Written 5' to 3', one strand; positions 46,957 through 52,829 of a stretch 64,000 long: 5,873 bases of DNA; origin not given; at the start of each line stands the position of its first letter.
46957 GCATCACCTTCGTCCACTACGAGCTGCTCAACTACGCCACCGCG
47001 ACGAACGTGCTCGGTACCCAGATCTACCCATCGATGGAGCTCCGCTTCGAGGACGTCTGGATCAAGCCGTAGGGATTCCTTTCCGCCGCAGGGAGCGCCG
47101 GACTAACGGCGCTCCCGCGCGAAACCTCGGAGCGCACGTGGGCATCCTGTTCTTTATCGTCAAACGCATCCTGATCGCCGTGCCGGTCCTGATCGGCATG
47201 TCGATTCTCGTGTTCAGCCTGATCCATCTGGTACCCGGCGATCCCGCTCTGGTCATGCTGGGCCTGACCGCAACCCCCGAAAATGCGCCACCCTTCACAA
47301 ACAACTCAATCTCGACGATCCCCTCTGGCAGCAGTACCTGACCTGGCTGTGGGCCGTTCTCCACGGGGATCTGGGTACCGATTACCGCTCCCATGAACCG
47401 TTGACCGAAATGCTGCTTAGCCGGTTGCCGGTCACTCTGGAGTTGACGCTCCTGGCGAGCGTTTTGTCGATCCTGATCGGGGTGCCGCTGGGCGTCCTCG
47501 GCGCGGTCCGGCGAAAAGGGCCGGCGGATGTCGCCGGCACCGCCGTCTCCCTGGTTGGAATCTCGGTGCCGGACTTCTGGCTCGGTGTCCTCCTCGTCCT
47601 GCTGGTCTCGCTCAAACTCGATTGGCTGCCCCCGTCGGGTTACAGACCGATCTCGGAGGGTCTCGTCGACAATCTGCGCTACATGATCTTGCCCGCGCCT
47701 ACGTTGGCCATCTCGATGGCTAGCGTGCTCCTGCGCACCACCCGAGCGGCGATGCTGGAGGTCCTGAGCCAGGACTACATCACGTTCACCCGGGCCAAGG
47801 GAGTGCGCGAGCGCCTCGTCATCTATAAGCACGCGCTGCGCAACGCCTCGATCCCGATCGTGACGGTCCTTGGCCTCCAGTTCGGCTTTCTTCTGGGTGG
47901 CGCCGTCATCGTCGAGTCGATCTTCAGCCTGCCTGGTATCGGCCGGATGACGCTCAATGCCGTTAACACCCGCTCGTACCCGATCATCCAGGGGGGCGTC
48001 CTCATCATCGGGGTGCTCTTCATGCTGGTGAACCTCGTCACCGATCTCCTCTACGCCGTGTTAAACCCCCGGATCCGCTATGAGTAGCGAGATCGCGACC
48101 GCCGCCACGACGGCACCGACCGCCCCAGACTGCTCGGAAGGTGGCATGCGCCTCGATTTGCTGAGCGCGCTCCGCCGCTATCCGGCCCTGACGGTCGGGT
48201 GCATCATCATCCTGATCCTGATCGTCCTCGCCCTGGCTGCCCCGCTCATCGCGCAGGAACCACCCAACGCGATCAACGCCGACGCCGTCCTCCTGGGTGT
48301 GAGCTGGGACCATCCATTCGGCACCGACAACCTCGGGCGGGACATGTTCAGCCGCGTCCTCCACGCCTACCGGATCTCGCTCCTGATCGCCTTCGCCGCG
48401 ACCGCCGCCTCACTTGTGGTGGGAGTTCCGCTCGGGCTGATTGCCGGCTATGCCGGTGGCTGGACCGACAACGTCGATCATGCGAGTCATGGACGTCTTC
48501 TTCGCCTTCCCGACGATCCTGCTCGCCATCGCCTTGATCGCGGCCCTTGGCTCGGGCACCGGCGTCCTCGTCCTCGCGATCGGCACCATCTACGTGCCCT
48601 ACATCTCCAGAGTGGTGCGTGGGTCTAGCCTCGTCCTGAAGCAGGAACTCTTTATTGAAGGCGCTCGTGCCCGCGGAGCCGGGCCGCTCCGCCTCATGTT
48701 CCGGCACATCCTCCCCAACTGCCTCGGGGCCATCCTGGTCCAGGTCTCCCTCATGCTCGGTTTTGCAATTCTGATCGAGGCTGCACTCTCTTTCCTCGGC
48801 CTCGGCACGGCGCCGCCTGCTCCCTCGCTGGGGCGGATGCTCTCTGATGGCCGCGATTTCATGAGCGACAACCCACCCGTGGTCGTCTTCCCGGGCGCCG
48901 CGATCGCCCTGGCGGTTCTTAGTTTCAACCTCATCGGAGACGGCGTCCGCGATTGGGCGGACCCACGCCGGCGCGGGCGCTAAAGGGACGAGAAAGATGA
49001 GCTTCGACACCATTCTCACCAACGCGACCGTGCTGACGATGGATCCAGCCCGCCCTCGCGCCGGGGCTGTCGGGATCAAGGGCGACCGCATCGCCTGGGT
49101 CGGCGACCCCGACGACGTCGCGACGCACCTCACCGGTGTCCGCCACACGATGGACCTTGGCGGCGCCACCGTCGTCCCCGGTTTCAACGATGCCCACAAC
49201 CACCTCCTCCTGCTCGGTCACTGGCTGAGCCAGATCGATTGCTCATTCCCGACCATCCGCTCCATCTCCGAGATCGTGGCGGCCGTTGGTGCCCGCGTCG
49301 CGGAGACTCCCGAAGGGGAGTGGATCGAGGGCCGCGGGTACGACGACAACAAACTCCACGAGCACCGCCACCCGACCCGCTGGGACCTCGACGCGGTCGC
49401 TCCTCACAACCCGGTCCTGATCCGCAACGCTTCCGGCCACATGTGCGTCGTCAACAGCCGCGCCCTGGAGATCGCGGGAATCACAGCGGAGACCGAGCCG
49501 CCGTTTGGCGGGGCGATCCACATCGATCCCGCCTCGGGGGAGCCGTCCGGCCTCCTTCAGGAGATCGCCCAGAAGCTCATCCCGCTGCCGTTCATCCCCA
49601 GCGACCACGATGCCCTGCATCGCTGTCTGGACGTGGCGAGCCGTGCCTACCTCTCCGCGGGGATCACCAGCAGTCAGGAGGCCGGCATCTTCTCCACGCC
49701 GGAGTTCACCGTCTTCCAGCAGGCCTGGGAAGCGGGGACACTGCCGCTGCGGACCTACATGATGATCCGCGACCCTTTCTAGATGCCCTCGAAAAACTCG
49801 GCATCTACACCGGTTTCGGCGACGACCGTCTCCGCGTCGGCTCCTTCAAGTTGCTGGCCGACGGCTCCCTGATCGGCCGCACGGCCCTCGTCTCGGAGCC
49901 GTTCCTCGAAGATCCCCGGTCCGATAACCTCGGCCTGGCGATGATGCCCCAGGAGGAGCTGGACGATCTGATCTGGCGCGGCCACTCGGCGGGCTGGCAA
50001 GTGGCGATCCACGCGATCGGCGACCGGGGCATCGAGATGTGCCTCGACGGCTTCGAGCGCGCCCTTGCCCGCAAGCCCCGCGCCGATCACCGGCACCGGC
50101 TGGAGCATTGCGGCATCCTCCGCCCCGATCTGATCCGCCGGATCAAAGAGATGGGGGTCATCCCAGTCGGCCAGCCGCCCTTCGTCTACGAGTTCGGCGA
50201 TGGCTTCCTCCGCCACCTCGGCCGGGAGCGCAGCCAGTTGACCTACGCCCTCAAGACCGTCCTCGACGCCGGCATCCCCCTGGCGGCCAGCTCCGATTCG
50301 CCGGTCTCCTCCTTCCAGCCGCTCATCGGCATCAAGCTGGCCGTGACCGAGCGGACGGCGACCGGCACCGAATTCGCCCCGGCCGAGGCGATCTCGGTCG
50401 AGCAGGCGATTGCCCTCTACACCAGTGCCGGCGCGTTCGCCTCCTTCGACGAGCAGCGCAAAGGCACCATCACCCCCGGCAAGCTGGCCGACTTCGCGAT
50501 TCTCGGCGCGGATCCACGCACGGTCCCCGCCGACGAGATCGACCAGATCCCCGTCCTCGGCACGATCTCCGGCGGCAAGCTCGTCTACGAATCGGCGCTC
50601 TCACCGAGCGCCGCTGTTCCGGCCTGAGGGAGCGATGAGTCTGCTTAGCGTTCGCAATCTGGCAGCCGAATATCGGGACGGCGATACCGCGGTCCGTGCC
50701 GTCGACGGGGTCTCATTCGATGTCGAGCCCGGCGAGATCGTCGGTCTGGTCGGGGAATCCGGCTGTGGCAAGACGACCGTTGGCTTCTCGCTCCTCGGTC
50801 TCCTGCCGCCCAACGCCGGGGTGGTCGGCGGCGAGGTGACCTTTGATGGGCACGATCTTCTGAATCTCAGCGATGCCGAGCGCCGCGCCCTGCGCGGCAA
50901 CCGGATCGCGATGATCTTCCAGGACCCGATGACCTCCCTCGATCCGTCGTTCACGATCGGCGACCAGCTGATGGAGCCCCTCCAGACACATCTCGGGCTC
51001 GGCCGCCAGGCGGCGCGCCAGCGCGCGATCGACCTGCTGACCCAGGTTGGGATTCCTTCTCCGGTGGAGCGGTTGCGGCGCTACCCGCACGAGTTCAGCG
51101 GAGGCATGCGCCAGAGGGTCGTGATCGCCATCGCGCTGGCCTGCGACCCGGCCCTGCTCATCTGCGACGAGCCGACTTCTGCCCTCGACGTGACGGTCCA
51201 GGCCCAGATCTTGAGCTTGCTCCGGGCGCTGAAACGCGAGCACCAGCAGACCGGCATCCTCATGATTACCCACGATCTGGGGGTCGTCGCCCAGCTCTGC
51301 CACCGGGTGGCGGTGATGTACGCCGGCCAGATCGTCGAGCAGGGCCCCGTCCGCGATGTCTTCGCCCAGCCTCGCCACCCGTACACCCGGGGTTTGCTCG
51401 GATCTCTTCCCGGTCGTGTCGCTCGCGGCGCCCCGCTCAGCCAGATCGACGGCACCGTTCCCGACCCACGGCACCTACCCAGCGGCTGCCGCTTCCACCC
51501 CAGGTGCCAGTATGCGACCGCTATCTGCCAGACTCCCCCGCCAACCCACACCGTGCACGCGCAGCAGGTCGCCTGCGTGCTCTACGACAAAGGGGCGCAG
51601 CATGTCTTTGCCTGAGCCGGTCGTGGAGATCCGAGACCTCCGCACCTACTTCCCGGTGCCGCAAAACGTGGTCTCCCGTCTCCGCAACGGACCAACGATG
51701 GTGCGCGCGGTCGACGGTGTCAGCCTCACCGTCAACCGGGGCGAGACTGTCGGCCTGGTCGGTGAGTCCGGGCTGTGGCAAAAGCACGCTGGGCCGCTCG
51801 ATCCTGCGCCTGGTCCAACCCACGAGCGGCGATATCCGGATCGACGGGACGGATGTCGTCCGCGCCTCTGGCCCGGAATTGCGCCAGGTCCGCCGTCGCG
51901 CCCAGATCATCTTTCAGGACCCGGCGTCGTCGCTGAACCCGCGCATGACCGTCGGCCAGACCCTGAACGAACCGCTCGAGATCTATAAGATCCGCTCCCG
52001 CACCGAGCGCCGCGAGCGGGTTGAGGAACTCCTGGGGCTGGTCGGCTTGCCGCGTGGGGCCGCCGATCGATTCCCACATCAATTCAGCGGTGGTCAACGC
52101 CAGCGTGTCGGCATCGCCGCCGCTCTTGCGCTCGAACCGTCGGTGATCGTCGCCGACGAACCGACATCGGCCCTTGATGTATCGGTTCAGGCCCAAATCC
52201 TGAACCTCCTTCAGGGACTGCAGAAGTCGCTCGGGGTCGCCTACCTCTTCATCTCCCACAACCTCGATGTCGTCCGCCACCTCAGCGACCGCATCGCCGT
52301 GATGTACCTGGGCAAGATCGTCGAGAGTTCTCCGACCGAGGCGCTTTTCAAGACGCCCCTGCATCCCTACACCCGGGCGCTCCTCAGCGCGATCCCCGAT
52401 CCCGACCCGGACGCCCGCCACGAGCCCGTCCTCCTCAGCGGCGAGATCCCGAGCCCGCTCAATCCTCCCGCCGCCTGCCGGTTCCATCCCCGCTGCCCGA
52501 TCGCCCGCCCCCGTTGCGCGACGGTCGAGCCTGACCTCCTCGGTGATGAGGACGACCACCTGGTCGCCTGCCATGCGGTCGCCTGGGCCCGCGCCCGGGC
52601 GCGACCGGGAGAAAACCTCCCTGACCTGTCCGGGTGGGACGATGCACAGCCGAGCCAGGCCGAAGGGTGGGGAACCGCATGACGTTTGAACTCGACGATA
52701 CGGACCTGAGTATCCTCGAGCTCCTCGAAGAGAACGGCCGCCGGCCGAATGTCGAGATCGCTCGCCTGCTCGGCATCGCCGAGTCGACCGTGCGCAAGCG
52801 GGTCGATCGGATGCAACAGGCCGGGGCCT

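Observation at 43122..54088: Eight of ten genes in one 11-kb operon-like block carry 1-nt frameshifts, while neighbouring blocks are clean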

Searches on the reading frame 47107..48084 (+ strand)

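Call 7: search_protein_families(library=pfam, proteins=[window:47107-48084:+], max_evalue=0.01)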
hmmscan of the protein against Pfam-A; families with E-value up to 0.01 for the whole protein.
window:47107-48084:+ (326 aa): 2 families
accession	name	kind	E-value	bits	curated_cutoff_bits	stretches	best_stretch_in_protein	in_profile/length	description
PF00528.27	BPD_transp_1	-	1.3e-39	136.3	26.4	1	125-324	1-183/184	Binding-protein-dependent transport system inner membrane component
PF19300.4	BPD_transp_1_N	-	2.6e-05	24.8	23.8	1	53-114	41-114/114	Binding-prot-dependent transport system membrane comp, N-term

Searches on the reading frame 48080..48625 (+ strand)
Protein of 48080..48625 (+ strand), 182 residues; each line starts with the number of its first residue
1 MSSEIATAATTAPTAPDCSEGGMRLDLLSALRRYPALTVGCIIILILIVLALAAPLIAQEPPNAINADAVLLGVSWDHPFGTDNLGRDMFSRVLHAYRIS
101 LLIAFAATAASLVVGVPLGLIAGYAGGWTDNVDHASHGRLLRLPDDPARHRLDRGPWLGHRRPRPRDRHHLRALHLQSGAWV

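Call 7: search_protein_families(library=pfam, proteins=[window:48080-48625:+], max_evalue=0.01)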
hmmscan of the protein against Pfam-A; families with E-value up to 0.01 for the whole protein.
window:48080-48625:+ (182 aa): 1 family
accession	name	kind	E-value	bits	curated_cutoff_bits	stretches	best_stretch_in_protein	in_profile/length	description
PF12911.12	OppC_N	-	2.2e-05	24.7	23.9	1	30-69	9-48/53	N-terminal TM domain of oligopeptide transport permease C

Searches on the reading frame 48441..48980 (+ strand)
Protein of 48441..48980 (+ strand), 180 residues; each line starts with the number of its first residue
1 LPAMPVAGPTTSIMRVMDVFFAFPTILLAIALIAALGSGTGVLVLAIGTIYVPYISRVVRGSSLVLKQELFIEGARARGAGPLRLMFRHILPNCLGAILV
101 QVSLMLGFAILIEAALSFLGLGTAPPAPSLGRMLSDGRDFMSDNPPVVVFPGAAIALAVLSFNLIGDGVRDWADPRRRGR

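Call 8: search_protein_families(library=pfam, proteins=[window:48441-48980:+], max_evalue=0.01)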
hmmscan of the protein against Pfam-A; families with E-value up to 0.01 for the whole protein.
window:48441-48980:+ (180 aa): 1 family
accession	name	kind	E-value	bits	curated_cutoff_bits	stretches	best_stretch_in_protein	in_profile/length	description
PF00528.27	BPD_transp_1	-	3.8e-25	89.1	26.4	1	12-178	19-183/184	Binding-protein-dependent transport system inner membrane component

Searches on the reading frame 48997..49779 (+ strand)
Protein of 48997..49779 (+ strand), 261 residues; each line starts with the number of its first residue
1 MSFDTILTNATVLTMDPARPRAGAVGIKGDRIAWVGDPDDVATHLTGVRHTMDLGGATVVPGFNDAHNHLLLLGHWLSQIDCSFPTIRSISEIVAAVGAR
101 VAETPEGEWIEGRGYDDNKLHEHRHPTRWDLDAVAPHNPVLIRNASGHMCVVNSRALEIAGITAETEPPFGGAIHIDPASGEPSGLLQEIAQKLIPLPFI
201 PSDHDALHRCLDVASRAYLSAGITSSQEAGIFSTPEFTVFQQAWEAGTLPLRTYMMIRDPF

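Call 8: search_protein_families(library=pfam, proteins=[window:48997-49779:+], max_evalue=0.01)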
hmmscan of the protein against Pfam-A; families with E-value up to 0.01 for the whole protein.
window:48997-49779:+ (261 aa): 2 families
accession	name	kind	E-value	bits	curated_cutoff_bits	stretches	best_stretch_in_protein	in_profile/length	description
PF07969.17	Amidohydro_3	-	7.2e-41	141.6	29.7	1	51-253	2-205/472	Amidohydrolase family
PF22039.1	HUTI_composite_bact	-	0.0004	20.4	25.5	1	23-42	1-20/26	Imidazolonepropionase-like composite domain, bacteria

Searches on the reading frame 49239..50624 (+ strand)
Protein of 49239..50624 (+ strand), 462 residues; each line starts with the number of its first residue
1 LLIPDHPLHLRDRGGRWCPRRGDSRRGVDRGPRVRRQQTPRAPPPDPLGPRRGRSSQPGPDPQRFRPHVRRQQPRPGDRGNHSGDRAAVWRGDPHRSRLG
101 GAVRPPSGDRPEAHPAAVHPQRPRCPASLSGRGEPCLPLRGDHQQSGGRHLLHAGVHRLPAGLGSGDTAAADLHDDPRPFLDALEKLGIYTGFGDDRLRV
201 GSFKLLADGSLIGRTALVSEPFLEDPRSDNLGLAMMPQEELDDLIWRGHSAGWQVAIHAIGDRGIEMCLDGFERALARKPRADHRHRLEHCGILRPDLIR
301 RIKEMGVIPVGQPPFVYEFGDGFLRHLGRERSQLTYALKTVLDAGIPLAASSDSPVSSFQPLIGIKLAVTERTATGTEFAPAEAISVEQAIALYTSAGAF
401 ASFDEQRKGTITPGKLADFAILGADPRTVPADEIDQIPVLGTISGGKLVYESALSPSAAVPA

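Call 8: search_protein_families(library=pfam, proteins=[window:49239-50624:+], max_evalue=0.01)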
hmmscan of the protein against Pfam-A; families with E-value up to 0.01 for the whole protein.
window:49239-50624:+ (462 aa): 2 families
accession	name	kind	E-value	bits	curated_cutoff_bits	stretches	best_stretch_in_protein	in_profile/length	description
PF07969.17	Amidohydro_3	-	1.8e-61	209.5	29.7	1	180-450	210-472/472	Amidohydrolase family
PF01979.26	Amidohydro_1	-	7.5e-11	42.3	25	1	239-449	135-345/345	Amidohydrolase family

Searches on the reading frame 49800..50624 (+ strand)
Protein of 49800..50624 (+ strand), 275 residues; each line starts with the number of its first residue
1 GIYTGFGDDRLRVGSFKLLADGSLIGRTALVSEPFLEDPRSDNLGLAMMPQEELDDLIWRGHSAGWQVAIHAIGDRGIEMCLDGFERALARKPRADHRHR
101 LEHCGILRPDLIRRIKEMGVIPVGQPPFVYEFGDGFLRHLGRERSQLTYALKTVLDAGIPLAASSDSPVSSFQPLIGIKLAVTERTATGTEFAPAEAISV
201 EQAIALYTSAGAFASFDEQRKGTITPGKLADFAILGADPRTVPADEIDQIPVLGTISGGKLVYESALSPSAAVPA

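Call 9: find_related_loci(query=window:49800-50624:+, collection=genome_contigs, flank=10000)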
Query window:49800-50624:+ (275 aa) in genome_contigs; peptide patterns used: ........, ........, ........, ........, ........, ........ (x = any residue, [..] = any of these).
225 stretches matched a pattern; 37 encode a relative of the query (tblastn E <= 1e-3); 37 distinct loci.
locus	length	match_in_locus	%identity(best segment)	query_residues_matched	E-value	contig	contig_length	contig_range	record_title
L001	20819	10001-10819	86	1-273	5e-159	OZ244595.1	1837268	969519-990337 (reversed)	MAG: Thermomicrobiales bacterium isolate e81edb58-735b-408c-bc13-81ad34402d01 genome assembly, chromosome: 1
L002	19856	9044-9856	87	1-271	2e-156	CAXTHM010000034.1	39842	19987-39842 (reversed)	MAG TPA_asm: uncultured Thermomicrobiales bacterium isolate public_SRR11456914_metawrap_bin.19 genome assembly, contig:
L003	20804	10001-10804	75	1-268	4e-138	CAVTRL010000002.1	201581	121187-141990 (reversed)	MAG: uncultured Chloroflexia bacterium isolate MFD09603.bin.1.119 genome assembly, contig: contig_14475, whole genome sh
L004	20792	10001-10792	65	1-264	3e-113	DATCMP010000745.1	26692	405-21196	MAG TPA_asm: Thermomicrobiales bacterium isolate SMAG_U7152 k141_21048, whole genome shotgun sequence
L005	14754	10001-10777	65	5-263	3e-109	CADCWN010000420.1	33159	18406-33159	MAG: uncultured Thermomicrobiales bacterium isolate AVDCRST_MAG18 genome assembly, contig: k137_963580, whole genome sho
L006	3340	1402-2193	61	1-264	9e-111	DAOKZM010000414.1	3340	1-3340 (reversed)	MAG TPA_asm: Thermomicrobiales bacterium isolate AMR_MDS_0050 NODE_11123_length_3340_cov_3.278234, whole genome shotgun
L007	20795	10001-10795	62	1-265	2e-108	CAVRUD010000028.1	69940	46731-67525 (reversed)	MAG: uncultured Chloroflexia bacterium isolate MFD02840.bin.2.110 genome assembly, contig: contig_81415, whole genome sh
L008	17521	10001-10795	61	1-265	8e-108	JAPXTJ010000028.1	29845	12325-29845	MAG: Thermomicrobiales bacterium isolate binned_ad_9.32 NODE_1728_length_29845_cov_2.288478, whole genome shotgun sequen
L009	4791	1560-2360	61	1-267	4e-108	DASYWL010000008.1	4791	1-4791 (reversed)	MAG TPA_asm: Thermomicrobiales bacterium isolate SMAG_U6280 k141_582121, whole genome shotgun sequence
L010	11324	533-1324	59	1-264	4e-106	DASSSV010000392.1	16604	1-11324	MAG TPA_asm: Thermomicrobiales bacterium isolate SMAG_U524 k141_1642146, whole genome shotgun sequence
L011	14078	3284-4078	62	1-265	4e-106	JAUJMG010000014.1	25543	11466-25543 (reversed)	MAG: Thermomicrobiales bacterium isolate YPbin5 NODE_249_length_25543_cov_15.613779, whole genome shotgun sequence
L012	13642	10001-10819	60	1-273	4e-105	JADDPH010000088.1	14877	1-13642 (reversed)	MAG: Sphaerobacteraceae bacterium isolate LC2_1 AB19_LC2_1106_length_14919_cov_49, whole genome shotgun sequence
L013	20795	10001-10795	61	1-265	2e-105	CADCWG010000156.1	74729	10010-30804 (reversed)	MAG: uncultured Thermomicrobiales bacterium isolate AVDCRST_MAG49 genome assembly, contig: NODE33, whole genome shotgun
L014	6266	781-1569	43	5-270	2e-70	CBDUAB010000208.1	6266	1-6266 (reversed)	MAG TPA_asm: uncultured Planctomycetales bacterium isolate ERR2431947_binner13_Refined_59 genome assembly, contig: ERZ24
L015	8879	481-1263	44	1-264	2e-67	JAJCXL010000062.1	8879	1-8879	MAG: Acidobacteriota bacterium isolate OFTM150 OFTM150_61, whole genome shotgun sequence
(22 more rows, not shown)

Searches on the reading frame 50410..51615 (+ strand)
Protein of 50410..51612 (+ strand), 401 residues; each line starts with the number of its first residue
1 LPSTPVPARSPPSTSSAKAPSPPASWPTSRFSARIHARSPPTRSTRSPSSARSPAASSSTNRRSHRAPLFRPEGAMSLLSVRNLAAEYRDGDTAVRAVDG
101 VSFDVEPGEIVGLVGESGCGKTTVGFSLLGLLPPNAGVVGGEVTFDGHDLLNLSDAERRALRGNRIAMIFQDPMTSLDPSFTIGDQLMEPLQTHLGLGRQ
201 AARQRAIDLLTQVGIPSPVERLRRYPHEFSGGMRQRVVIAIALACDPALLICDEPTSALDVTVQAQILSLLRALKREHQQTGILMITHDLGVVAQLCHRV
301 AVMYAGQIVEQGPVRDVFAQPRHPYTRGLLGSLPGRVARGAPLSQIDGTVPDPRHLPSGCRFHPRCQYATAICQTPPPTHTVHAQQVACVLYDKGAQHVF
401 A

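Call 8: search_protein_families(library=pfam, proteins=[window:50410-51612:+], max_evalue=0.01)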
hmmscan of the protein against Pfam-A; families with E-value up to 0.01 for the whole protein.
window:50410-51612:+ (401 aa): 4 families
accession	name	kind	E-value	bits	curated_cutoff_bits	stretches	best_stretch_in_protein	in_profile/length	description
PF00005.33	ABC_tran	-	7e-32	111.3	25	1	99-257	2-137/137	ABC transporter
PF08352.17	oligo_HPY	-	4.4e-20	72.3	27.1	1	309-373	1-65/65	Oligopeptide/dipeptide transporter, C-terminal region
PF13304.12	AAA_21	-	1.9e-06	28.6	27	1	224-293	233-303/304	AAA domain, putative AbiEii toxin, Type IV TA system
PF02463.25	SMC_N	-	0.00032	20.6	40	1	110-302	26-211/220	RecF/RecN/SMC N terminal domain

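Call 23: find_encoding_contigs(protein=window:50635-51615:+, flank=10000, max_places=10)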
Protein window:50635-51615:+ (326 aa): no gene with exactly this product is on record in the collection.

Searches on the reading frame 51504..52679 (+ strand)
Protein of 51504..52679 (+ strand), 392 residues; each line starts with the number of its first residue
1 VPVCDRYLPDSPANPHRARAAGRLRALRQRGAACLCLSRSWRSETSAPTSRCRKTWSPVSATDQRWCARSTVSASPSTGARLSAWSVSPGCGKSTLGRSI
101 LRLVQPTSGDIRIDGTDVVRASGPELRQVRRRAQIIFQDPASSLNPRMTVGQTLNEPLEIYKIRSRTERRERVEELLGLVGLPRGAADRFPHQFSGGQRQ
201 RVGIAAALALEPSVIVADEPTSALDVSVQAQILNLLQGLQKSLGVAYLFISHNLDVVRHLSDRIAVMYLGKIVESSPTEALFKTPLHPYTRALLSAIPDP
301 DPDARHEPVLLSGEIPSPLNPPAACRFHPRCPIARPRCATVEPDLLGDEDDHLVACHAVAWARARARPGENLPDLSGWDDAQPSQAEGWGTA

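Call 8: search_protein_families(library=pfam, proteins=[window:51504-52679:+], max_evalue=0.01)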
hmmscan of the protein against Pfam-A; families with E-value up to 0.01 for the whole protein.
window:51504-52679:+ (392 aa): 4 families
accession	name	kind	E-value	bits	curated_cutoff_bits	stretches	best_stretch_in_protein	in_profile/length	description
PF00005.33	ABC_tran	-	1.4e-26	94.1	25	1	89-222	20-137/137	ABC transporter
PF08352.17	oligo_HPY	-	1.7e-19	70.4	27.1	1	273-338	1-65/65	Oligopeptide/dipeptide transporter, C-terminal region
PF02463.25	SMC_N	-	0.00032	20.6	40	1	90-266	34-211/220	RecF/RecN/SMC N terminal domain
PF13304.12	AAA_21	-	0.0076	16.8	27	0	191-254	235-300/304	AAA domain, putative AbiEii toxin, Type IV TA system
